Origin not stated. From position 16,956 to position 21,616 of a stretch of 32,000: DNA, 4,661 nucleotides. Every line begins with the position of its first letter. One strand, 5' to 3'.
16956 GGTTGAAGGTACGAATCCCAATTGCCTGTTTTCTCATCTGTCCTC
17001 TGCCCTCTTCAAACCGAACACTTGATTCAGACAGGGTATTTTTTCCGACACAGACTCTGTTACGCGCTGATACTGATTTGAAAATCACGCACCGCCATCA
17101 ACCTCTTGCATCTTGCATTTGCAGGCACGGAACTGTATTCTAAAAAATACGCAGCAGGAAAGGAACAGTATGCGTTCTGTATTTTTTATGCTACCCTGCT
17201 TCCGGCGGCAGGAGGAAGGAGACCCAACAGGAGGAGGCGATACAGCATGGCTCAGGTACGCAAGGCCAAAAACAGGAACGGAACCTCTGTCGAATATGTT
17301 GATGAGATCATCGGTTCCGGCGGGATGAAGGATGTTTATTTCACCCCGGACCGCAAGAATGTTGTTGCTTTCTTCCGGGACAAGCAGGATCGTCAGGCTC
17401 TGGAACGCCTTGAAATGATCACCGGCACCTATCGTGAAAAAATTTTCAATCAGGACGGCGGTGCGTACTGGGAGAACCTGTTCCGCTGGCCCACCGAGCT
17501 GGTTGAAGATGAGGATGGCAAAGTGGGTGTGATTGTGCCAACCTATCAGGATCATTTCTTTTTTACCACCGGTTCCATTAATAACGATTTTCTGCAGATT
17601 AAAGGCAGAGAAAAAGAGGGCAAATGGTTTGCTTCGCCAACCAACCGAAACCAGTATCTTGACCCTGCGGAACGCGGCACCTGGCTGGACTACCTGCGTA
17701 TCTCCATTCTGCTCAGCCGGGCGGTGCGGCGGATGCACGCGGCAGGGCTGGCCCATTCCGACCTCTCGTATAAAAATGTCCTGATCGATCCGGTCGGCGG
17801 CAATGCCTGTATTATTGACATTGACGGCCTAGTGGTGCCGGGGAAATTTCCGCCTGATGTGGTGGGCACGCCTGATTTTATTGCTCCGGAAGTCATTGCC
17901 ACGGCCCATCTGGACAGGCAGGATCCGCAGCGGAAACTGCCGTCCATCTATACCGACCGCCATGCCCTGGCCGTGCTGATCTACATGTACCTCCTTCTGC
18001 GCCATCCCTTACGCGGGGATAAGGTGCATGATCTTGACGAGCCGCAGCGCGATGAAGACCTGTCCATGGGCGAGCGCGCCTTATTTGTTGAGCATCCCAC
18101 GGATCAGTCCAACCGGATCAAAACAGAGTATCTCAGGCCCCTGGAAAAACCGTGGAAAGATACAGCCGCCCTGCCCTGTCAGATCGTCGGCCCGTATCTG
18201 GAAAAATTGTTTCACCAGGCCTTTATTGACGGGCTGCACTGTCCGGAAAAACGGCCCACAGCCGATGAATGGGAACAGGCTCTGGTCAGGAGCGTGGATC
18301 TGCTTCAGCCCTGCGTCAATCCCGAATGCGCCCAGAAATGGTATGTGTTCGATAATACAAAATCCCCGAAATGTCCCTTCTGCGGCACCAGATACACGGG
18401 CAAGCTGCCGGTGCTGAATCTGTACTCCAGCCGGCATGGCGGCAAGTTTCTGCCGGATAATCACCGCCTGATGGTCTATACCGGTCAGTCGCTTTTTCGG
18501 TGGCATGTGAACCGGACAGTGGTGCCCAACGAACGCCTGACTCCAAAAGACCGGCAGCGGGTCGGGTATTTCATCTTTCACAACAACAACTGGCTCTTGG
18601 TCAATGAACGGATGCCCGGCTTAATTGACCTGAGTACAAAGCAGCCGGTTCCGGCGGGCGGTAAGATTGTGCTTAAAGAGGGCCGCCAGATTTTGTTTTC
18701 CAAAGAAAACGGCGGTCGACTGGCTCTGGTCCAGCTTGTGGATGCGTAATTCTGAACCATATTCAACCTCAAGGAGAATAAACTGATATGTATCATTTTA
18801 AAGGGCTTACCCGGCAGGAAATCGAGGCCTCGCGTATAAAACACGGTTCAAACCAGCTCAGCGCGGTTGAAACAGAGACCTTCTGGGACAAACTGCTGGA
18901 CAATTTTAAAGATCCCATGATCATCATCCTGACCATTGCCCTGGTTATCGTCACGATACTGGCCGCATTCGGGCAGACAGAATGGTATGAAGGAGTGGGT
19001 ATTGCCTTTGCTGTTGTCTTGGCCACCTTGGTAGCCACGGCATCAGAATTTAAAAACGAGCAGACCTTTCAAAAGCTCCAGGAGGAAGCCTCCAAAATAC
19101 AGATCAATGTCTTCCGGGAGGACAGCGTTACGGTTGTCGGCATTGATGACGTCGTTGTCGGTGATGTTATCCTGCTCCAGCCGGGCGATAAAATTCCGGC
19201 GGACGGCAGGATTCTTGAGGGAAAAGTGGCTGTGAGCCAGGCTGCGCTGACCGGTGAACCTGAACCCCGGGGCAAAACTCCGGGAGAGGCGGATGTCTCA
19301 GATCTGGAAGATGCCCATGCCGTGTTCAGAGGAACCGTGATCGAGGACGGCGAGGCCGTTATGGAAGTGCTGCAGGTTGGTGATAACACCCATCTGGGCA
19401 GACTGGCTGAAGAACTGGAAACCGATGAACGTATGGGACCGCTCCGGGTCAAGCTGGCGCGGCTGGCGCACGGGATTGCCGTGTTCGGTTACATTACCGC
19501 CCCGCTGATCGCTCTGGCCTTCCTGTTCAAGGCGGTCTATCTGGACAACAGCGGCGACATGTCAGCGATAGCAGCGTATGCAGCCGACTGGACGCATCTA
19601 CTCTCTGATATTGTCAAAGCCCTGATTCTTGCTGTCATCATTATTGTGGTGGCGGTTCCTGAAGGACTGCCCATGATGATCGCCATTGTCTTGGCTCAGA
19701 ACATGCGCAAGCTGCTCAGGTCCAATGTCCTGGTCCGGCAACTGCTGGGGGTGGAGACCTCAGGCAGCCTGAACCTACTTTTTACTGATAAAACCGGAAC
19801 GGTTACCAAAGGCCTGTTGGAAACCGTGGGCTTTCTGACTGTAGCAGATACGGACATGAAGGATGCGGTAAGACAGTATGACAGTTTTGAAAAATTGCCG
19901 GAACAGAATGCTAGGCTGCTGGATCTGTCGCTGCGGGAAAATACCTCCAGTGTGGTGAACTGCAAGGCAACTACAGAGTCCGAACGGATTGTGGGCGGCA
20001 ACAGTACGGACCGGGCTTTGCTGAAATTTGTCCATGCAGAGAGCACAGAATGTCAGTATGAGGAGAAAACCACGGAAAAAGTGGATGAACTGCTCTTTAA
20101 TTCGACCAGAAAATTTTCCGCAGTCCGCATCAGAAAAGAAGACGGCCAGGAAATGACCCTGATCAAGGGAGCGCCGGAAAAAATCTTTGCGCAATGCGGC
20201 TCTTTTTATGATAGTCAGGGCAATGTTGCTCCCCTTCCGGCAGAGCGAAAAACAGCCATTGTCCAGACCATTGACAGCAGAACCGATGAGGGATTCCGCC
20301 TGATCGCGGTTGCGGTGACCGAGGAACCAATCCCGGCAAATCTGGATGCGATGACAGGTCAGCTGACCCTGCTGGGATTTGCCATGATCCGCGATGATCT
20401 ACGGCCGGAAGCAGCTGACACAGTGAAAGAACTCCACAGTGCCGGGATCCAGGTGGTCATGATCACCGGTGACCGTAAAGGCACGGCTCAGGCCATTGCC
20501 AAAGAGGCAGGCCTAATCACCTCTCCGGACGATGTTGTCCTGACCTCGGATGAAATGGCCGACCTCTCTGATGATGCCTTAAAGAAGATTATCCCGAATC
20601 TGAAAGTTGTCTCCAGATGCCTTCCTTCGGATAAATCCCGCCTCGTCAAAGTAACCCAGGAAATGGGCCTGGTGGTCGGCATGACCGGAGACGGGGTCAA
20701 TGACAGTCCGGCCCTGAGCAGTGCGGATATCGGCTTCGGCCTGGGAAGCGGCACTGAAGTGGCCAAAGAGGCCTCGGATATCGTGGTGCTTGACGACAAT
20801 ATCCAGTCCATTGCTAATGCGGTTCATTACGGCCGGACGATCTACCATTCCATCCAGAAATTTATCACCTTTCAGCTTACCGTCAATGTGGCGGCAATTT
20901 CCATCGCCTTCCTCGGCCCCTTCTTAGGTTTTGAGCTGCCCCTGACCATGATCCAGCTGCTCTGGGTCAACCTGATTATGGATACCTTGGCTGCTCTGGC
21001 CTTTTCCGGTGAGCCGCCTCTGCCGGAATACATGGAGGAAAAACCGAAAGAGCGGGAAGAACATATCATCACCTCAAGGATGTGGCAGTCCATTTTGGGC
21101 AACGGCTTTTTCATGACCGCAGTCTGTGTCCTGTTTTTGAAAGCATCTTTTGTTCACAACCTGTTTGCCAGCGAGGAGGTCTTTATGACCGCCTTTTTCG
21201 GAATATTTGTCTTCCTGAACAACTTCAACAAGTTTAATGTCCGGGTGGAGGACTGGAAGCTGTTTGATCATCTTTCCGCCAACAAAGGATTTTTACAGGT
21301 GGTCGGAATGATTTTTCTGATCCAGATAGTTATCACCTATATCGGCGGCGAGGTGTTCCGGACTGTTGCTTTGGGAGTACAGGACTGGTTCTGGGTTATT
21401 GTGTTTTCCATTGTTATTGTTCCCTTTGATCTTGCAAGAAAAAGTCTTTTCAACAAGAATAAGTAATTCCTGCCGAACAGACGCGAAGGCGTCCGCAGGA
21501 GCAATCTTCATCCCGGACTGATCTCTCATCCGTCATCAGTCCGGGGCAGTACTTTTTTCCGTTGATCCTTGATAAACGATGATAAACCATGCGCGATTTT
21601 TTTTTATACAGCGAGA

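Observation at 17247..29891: Non-canonical Ter-family locus combining signalling, a Ca2+ pump, a nucleoside-like biosynthetic module and zinc-knuckle TerD/TerB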

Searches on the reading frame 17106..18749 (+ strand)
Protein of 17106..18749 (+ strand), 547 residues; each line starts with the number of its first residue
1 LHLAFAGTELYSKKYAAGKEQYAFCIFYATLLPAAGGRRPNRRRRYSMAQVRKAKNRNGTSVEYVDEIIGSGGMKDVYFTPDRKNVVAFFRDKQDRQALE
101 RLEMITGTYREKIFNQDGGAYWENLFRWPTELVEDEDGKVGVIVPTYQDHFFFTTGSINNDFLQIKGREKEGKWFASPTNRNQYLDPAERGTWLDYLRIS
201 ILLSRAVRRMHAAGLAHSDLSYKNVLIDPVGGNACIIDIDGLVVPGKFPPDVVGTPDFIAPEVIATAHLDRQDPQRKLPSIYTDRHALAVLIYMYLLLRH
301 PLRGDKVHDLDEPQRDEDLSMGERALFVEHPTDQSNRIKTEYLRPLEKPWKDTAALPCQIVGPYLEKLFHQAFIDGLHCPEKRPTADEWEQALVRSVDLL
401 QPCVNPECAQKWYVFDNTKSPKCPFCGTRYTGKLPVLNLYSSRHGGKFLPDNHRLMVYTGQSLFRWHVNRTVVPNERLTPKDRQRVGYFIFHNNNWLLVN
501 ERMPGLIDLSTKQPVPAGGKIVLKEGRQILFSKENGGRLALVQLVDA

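Call 3: search_protein_families(library=pfam, proteins=[window:17106-18749:+], max_evalue=0.01)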
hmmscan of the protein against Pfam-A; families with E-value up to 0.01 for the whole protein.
window:17106-18749:+ (547 aa): 2 families
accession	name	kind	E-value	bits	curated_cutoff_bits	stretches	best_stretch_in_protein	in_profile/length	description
PF00069.31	Pkinase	-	2.8e-08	33.9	31.7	1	203-317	107-212/263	Protein kinase domain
PF06293.20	Kdo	-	0.00077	19.4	21.3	1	204-240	128-167/207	Lipopolysaccharide kinase (Kdo/WaaP) family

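Call 4: search_protein_families(library=ncbifam, proteins=[window:17106-18749:+], max_evalue=0.01)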
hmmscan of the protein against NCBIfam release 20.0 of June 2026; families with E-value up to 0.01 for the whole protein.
window:17106-18749:+ (547 aa): 7 families
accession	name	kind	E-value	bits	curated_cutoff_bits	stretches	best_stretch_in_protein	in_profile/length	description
NF038150.1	lanthi_synth_IV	equivalog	8.1e-09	34.3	650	1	195-312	299-405/851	class IV lanthionine synthetase LanL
NF038151.1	lanthi_synth_III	equivalog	3.6e-08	32.3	575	1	196-298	338-425/833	class III lanthionine synthetase LanKC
NF002475.0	PRK01723.1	equivalog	2.4e-05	23.5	142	1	204-240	153-188/241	3-deoxy-D-manno-octulosonic acid kinase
NF009651.0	PRK13184.1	equivalog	0.00029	18.9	839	0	247-312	190-241/932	serine/threonine-protein kinase PknD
NF040671.1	PLuB_AAA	exception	0.002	15.6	999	1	168-291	75-192/1256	PLuB system helicase-like protein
NF041645.1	prot_kin_PA4780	equivalog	0.0036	16.6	350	1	203-239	152-186/274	PA4780 family RIO1-like protein kinase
TIGR03724.2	arch_bud32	equivalog_domain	0.0071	15.9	125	0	203-239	94-128/193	KEOPS complex kinase/ATPase Bud32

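Call 5: search_protein_families(library=padloc, proteins=[window:17106-18749:+], max_evalue=0.01)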
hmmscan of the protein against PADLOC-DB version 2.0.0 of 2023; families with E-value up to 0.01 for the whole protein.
window:17106-18749:+ (547 aa): 8 families
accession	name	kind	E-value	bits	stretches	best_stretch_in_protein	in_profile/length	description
PDLC04053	PD-T4-6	-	3.9e-06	24.5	1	198-271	114-191/311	-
PDLC04042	PD-T4-6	-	2.9e-05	21.9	1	205-310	120-220/292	-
PDLC03920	MkoA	-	0.00016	18.1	1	150-324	85-250/1112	-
PDLC04138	mad6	-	0.00041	17.4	1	192-308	151-262/659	mads_6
PDLC04047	PD-T4-6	-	0.00043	17.5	0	199-315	116-225/327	-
PDLC04043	PD-T4-6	-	0.00094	16.3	1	202-308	123-223/452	-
PDLC03921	MkoA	-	0.0033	13.1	1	202-239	595-632/1607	-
PDLC04059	PD-T4-6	-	0.0068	13.5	0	197-239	113-155/433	-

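Call 67: search_solved_structures(query=window:17247-18749:+, max_evalue=0.01)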
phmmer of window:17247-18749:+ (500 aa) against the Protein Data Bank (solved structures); distinct sequences matched with E-value up to 0.01: 11.
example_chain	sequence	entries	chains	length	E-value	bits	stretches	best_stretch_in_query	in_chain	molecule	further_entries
4pdp_A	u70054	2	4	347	0.0019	20.1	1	153-259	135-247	Serine/threonine-protein kinase RAD53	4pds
4d28_A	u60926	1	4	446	0.003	19.5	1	158-220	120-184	CBL-INTERACTING SERINE/THREONINE-PROTEIN KINASE 24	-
1fot_A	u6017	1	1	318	0.0051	18.7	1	159-221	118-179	CAMP-DEPENDENT PROTEIN KINASE TYPE 1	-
2phk_A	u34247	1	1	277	0.0054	18.6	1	155-225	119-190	PHOSPHORYLASE KINASE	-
5xzv_A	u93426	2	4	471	0.0059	18.5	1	153-258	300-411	Serine/threonine-protein kinase RAD53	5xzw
1phk_A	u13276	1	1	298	0.0062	18.4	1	155-225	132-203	PHOSPHORYLASE KINASE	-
2yza_A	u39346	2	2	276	0.0074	18.2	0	156-218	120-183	5'-AMP-activated protein kinase catalytic subunit alpha-2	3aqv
6bx6_A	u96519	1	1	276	0.0074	18.2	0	156-218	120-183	5'-AMP-activated protein kinase catalytic subunit alpha-2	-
4fg7_A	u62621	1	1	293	0.0082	18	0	148-219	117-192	Calcium/calmodulin-dependent protein kinase type 1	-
4fg8_A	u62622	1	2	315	0.0091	17.9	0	148-219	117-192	Calcium/calmodulin-dependent protein kinase type 1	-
4fg9_A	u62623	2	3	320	0.0094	17.8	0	148-219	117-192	Calcium/calmodulin-dependent protein kinase type 1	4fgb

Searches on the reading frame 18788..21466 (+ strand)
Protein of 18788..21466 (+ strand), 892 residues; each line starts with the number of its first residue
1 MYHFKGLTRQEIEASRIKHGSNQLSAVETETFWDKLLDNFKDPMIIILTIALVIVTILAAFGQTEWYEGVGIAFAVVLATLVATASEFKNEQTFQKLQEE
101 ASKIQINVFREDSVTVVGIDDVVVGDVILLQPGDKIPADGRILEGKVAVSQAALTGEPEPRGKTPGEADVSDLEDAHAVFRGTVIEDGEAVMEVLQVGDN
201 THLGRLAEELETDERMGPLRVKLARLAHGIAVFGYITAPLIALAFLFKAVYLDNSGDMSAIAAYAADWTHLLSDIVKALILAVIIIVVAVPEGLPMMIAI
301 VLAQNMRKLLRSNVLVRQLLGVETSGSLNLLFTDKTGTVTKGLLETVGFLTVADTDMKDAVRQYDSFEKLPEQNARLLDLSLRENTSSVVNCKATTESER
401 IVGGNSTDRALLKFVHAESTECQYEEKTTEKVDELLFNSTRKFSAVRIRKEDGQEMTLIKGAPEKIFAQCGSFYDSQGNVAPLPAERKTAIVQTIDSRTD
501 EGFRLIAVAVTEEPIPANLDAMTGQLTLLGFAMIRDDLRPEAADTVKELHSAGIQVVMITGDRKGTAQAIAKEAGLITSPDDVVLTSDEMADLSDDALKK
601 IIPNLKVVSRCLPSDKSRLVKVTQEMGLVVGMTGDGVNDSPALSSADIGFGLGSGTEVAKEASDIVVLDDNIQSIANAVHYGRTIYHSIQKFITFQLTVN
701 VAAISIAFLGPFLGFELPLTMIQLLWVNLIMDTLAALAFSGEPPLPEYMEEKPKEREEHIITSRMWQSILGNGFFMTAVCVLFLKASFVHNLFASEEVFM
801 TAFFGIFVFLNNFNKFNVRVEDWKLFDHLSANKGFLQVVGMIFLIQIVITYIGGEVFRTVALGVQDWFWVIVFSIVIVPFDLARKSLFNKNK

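Call 3: search_protein_families(library=pfam, proteins=[window:18788-21466:+], max_evalue=0.01)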
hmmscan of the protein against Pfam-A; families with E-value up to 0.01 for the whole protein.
window:18788-21466:+ (892 aa): 8 families
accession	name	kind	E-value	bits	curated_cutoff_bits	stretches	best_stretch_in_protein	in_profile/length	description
PF00689.26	Cation_ATPase_C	-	2.6e-40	138.5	27.3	1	716-886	1-174/175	Cation transporting ATPase, C-terminus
PF00122.25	E1-E2_ATPase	-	1e-36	126.6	28.1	1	103-311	4-180/181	E1-E2 ATPase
PF13246.12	Cation_ATPase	-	1.4e-14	54.3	21.7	1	396-472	13-90/91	Cation transport ATPase (P-type)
PF00702.32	Hydrolase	-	1.6e-14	55.1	26.4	1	520-647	85-191/191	haloacid dehalogenase-like hydrolase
PF00690.31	Cation_ATPase_N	-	3.1e-13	49.6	20.4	1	5-54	19-68/69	Cation transporter/ATPase, N-terminus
PF08282.18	Hydrolase_3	-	0.00018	21.7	20.9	1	634-678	210-254/255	haloacid dehalogenase-like hydrolase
PF04956.18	TrbC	-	0.00067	20.3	27.9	1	28-79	36-88/98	TrbC/VIRB2 pilin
PF12710.13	HAD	-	0.0037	18.1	27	1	534-643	81-188/189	haloacid dehalogenase-like hydrolase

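Call 4: search_protein_families(library=ncbifam, proteins=[window:18788-21466:+], max_evalue=0.01)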
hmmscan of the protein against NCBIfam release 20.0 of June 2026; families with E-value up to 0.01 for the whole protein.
window:18788-21466:+ (892 aa): 25 families
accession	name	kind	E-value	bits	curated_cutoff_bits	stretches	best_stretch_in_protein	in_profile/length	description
TIGR01517.1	ATPase-IIB_Ca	equivalog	6.6e-183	610.2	507.05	1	5-880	54-872/882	calcium-translocating P-type ATPase, PMCA-type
TIGR01522.1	ATPase-IIA2_Ca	equivalog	1.4e-134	449.9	798.3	1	6-887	23-849/854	calcium-transporting P-type ATPase, PMR1-type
TIGR01116.1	ATPase-IIA1_Ca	equivalog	8.9e-114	381.3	703.4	1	37-881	2-791/799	calcium-translocating P-type ATPase, SERCA-type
TIGR01523.1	ATPase-IID_K-Na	equivalog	8.5e-85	285.1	645.05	2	356-784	411-854/997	potassium/sodium efflux P-type ATPase, fungal-type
TIGR01106.1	ATPase-IIC_X-K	subfamily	2.7e-84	283.7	946.1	2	5-583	35-614/997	Na,H/K antiporter P-type ATPase subunit alpha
TIGR01647.1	ATPase-IIIA_H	equivalog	4.1e-83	279.9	615.5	2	414-733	338-639/755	plasma-membrane proton-efflux P-type ATPase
TIGR01524.1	ATPase-IIIB_Mg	equivalog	4.7e-82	276.2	610.75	2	398-740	376-714/867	magnesium-translocating P-type ATPase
TIGR01494.1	ATPase_P-type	subfamily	5.5e-80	269.1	62.3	4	600-713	358-466/478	HAD-IC family P-type ATPase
TIGR01525.1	ATPase-IB_hvy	subfamily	5.1e-73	246.8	346.25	3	52-356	4-276/560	heavy metal translocating P-type ATPase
NF011702.0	PRK15122.1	subfamily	8.5e-72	242.4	975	2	405-760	421-772/907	magnesium-translocating P-type ATPase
TIGR01657.1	P-ATPase-V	hypoth_equivalog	1.3e-66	224.9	618.25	3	278-590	397-711/1055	ATP13A2 family polyamine export P-type ATPase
TIGR01511.1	ATPase-IB1_Cu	subfamily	9.4e-55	186.5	397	4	605-708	408-508/542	copper-translocating P-type ATPase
TIGR01512.1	ATPase-IB2_Cd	subfamily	5.9e-53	180.3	313.5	4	607-710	367-467/494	cadmium family heavy metal-translocating P-type ATPase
NF007952.0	PRK10671.1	equivalog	5.5e-41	140.6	1316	3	107-369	330-562/838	copper-exporting P-type ATPase CopA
TIGR01497.1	kdpB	equivalog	3.2e-36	124.7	527.9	3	607-703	488-584/675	potassium-transporting ATPase subunit KdpB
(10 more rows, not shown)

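Call 5: search_protein_families(library=padloc, proteins=[window:18788-21466:+], max_evalue=0.01)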
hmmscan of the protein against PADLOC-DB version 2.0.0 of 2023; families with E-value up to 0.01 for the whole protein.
window:18788-21466:+ (892 aa): 1 family
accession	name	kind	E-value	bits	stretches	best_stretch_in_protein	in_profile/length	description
PDLC00696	Effector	-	0.0069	14.1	0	47-104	47-105/189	2TM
